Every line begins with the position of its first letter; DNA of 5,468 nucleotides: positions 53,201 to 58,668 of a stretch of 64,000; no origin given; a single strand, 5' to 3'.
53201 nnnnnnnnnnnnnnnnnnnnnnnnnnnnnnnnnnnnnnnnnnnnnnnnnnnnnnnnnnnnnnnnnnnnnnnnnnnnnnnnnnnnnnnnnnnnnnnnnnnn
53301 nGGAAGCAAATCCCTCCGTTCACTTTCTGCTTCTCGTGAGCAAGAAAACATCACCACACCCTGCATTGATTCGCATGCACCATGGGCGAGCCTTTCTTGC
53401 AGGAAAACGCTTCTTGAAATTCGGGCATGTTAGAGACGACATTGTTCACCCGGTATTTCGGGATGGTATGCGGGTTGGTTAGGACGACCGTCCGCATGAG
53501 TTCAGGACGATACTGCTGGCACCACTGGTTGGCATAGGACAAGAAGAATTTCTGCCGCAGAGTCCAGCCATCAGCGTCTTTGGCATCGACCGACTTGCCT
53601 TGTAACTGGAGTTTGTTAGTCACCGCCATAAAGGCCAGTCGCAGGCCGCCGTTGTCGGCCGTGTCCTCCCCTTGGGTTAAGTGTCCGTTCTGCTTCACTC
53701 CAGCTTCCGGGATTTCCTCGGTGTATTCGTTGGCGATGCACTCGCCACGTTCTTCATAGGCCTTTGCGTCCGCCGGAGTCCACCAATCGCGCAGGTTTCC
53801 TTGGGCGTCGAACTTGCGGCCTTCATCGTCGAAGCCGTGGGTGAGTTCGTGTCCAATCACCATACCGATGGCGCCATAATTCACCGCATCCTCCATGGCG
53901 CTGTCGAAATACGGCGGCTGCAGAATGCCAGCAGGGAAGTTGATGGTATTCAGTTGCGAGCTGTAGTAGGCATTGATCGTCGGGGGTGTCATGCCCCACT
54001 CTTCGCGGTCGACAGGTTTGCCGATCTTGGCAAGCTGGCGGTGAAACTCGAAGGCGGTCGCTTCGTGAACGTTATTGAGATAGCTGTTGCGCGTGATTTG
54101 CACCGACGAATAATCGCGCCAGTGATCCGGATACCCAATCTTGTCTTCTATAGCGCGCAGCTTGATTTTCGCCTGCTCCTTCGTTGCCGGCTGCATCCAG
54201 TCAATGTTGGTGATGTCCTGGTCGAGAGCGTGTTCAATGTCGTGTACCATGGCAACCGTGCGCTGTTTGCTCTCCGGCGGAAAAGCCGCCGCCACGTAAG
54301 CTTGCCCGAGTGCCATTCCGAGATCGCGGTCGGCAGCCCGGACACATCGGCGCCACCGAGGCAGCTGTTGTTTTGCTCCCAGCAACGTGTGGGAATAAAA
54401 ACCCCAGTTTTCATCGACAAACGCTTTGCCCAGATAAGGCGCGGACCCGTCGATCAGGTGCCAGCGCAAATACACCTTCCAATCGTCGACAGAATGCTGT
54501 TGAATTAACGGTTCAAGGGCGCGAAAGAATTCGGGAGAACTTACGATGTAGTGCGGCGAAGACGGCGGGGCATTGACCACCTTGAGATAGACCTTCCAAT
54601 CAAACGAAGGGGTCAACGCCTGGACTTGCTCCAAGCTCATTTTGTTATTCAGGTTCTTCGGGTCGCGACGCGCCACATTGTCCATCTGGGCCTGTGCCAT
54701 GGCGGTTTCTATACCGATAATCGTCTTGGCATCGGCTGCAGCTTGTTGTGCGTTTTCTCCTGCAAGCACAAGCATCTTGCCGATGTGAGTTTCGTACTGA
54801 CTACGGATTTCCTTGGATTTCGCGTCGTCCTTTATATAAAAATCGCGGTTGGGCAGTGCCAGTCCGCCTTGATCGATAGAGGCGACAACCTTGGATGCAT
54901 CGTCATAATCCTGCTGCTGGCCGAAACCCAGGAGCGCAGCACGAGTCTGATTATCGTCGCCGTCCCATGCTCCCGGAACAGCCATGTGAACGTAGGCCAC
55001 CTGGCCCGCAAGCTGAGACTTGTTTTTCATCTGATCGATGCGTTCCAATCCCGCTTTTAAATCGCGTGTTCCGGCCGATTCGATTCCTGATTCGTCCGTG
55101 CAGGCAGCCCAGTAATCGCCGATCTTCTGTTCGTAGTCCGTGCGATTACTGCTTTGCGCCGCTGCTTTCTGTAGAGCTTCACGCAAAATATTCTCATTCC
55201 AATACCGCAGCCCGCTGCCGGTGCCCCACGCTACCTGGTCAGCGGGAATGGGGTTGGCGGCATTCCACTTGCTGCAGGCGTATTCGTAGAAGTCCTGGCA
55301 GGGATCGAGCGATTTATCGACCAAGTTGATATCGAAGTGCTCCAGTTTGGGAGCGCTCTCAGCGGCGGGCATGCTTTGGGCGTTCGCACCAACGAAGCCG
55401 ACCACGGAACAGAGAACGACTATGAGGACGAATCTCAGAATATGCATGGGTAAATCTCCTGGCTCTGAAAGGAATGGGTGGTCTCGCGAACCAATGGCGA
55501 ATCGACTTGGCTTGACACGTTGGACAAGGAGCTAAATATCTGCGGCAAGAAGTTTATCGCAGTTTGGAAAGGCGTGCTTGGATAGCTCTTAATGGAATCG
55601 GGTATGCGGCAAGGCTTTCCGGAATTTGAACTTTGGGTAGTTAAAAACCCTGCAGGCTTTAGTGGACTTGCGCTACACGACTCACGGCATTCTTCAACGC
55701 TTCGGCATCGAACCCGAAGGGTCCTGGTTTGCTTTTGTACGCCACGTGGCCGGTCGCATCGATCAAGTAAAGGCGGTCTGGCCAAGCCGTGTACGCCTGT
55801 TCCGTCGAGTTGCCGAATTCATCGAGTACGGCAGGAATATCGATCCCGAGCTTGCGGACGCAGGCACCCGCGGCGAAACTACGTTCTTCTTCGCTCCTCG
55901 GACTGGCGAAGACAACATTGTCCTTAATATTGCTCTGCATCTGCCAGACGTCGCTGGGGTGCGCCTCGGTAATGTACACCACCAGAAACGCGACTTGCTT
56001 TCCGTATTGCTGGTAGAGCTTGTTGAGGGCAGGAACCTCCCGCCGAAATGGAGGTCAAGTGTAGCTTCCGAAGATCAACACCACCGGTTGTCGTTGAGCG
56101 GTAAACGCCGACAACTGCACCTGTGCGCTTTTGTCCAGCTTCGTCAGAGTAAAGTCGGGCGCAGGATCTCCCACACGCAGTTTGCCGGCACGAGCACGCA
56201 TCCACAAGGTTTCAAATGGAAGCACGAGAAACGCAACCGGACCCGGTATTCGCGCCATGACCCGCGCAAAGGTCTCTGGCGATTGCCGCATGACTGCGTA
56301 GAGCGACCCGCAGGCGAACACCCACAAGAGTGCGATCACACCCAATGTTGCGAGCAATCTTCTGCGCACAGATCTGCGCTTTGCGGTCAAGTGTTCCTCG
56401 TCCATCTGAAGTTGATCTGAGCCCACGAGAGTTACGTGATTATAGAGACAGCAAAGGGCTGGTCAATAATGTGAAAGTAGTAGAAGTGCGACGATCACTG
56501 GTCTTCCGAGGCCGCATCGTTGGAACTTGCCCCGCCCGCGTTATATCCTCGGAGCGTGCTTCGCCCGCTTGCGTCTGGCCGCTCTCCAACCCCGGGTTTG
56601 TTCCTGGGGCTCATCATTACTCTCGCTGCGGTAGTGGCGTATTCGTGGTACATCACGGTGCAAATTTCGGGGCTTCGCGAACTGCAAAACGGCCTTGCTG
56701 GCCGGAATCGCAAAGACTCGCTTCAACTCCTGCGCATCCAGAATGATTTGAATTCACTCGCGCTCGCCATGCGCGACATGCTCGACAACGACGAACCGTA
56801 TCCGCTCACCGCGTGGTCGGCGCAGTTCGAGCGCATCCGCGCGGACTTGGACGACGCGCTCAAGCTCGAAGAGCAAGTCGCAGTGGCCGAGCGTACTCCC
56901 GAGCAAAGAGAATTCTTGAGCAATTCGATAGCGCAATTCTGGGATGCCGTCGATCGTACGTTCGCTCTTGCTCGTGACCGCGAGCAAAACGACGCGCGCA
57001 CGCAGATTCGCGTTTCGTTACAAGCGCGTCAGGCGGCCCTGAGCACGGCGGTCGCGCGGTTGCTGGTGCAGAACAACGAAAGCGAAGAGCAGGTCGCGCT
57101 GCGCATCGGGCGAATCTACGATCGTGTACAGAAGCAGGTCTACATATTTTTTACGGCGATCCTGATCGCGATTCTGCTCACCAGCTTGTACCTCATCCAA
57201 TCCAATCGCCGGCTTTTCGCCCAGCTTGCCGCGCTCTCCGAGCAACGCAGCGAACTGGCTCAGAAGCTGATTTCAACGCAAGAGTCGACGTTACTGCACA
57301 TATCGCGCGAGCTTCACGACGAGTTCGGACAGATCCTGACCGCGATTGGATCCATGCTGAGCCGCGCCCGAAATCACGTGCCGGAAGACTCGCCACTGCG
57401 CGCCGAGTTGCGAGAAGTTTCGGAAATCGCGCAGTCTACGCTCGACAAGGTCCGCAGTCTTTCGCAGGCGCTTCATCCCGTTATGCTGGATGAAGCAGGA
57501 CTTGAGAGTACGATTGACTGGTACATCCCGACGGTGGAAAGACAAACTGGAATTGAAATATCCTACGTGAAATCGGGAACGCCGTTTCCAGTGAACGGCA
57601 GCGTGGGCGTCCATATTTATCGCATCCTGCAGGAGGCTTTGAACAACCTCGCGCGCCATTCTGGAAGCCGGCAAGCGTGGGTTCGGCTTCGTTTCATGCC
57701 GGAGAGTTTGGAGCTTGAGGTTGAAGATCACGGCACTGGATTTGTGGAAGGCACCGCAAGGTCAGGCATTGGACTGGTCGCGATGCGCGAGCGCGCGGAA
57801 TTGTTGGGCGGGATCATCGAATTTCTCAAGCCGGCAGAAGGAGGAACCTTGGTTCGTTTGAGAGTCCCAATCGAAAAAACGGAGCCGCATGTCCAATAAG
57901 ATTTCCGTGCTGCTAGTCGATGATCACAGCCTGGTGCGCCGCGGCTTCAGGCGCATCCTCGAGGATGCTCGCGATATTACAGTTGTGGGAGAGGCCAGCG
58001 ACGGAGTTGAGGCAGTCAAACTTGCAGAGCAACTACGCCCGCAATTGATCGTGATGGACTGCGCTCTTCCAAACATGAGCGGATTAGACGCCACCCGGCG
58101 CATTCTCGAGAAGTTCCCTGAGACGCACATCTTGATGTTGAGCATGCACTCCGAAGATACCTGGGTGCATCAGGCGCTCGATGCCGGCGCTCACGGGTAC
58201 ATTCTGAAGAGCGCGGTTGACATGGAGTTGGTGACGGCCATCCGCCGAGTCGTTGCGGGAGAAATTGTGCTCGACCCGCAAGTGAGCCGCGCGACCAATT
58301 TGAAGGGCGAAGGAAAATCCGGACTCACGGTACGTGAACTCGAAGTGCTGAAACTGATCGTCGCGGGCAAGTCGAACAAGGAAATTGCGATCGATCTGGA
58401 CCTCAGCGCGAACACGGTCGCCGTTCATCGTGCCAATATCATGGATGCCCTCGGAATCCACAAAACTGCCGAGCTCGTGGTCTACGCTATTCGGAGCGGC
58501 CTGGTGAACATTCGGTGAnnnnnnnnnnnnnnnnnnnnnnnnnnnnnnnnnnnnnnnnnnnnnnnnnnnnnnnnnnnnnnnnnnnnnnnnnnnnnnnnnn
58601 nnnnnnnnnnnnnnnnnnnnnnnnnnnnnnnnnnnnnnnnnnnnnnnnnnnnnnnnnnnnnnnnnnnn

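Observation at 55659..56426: Membrane-anchored deiodinase-like selenoprotein: in-frame TGA inside a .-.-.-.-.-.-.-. active site, reported as two ORFs by the track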

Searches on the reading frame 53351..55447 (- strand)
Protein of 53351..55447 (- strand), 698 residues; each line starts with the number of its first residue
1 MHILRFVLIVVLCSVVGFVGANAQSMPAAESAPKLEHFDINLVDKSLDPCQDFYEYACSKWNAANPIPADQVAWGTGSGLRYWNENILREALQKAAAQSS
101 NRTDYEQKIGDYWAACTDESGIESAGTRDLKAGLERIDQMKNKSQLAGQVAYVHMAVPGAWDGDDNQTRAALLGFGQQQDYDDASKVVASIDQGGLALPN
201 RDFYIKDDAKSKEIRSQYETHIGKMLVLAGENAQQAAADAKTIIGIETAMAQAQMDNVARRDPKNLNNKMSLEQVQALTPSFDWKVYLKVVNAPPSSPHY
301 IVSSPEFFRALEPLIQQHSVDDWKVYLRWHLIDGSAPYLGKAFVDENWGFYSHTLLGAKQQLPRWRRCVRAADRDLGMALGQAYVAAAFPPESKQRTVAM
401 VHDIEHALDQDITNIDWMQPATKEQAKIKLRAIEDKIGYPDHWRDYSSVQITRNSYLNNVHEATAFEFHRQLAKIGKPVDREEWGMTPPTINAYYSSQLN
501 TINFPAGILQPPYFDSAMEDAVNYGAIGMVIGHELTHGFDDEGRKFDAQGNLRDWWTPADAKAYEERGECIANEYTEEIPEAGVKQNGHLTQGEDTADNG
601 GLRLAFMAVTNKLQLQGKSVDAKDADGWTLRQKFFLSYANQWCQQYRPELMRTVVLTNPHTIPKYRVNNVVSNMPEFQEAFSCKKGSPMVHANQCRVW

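Call 25: search_protein_families(library=pfam, proteins=[window:53351-55447:-], max_evalue=0.00001)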
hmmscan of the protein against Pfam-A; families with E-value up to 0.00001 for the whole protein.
window:53351-55447:- (698 aa): 2 families
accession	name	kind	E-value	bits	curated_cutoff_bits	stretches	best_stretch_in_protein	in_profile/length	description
PF05649.18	Peptidase_M13_N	-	4.5e-115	385.5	32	1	49-440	1-381/381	Peptidase family M13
PF01431.27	Peptidase_M13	-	4.6e-69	232.6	24.5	1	492-697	1-205/205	Peptidase family M13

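Call 33: find_encoding_contigs(protein=window:53351-55447:-, flank=3000, max_places=3)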
Protein window:53351-55447:- (698 aa): 2 contigs read that carry it; 2 places shown.
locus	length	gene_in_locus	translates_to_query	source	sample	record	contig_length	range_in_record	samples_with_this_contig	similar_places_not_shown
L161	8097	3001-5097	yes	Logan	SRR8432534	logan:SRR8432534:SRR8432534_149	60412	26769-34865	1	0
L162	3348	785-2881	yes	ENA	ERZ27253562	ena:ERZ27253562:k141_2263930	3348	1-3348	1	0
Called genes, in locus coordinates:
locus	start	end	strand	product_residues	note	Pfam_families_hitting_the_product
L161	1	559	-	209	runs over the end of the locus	PF00072:Response_reg, PF00196:GerE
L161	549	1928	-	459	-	PF07730:HisKA_3, PF02518:HATPase_c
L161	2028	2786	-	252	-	-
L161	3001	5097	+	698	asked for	PF05649:Peptidase_M13_N, PF01431:Peptidase_M13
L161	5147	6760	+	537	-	PF04389:Peptidase_M28, PF01546:Peptidase_M20 (weak)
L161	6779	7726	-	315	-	-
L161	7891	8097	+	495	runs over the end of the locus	PF02789:Peptidase_M17_N, PF00883:Peptidase_M17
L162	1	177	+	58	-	?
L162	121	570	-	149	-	-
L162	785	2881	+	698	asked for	PF05649:Peptidase_M13_N, PF01431:Peptidase_M13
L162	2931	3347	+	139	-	?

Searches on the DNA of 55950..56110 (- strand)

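Call 48: search_rna_families(source=window, start=55950, end=56110, threshold=evalue, max_evalue=10)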
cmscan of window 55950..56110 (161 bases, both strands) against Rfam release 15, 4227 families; matches with E-value up to 10: 0.
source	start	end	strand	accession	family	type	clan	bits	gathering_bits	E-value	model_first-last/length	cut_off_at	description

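Call 84: build_rna_model(alignment_id=A2, structure=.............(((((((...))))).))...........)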
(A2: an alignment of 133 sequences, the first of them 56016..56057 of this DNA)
Model R1 built from alignment A2 (133 sequences, 42 columns); structure: as given.
model positions 42; base pairs 7; branch points 0; effective number of sequences 10.26; information 1.305 bits per position. Calibrated on 0.2 Mb of random sequence (short: E-values are rough).
structure used (alignment columns):
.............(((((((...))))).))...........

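Call 85: search_with_rna_model(model_id=R1, source=window, max_evalue=10, filters=off)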
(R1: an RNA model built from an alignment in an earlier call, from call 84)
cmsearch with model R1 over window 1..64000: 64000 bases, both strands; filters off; matches with E-value up to 10: 16.
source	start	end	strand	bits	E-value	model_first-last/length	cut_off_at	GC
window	56016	56057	-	65.9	1e-14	1-42/42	no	0.6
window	4403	4428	-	18.7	0.0047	1-42/42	no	0.54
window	17843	17867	-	9.6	0.82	1-42/42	no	0.6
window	14270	14279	-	8.2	1.9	1-42/42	no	0.7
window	27168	27177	-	8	2.1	1-42/42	no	0.6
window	26748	26764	-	7.7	2.5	15-30/42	no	0.76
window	13091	13120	-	6.7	4.3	1-42/42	no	0.57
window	779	798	-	6.7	4.4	1-42/42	no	0.7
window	41882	41916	+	6.6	4.6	10-42/42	no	0.54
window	38928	38936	-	6.5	4.8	1-42/42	no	0.78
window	19903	19943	-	6.3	5.3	1-42/42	no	0.54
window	55761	55779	-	6.3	5.6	1-42/42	no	0.47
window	54574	54583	+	6.1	6.2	1-42/42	no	0.5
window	37509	37533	-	5.8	7.5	1-42/42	no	0.52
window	38790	38808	-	5.4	8.9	14-34/42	no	0.68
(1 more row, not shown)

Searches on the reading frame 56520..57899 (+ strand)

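Call 25: search_protein_families(library=pfam, proteins=[window:56520-57899:+], max_evalue=0.00001)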
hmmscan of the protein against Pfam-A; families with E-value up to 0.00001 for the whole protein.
window:56520-57899:+ (459 aa): 2 families
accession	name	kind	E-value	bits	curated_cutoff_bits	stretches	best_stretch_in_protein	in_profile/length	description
PF07730.19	HisKA_3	-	2.5e-11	44.4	24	1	260-321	4-66/68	Histidine kinase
PF02518.31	HATPase_c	-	1.6e-10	41.9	26.4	1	364-452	4-110/111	Histidine kinase-, DNA gyrase B-, and HSP90-like ATPase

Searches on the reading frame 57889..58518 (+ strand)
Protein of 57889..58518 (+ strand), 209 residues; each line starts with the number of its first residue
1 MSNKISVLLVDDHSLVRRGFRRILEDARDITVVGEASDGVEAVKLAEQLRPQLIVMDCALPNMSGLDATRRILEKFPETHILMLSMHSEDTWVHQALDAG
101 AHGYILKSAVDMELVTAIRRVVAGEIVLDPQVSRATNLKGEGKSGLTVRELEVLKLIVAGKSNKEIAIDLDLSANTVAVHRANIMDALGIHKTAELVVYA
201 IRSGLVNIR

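Call 25: search_protein_families(library=pfam, proteins=[window:57889-58518:+], max_evalue=0.00001)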
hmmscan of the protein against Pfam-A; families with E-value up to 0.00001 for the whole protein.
window:57889-58518:+ (209 aa): 2 families
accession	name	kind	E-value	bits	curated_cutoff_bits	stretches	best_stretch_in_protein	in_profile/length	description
PF00072.30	Response_reg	-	3e-29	101.9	30.2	1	7-119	1-111/111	Response regulator receiver domain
PF00196.25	GerE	-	5.4e-19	68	23.5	1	145-200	2-57/57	Bacterial regulatory proteins, luxR family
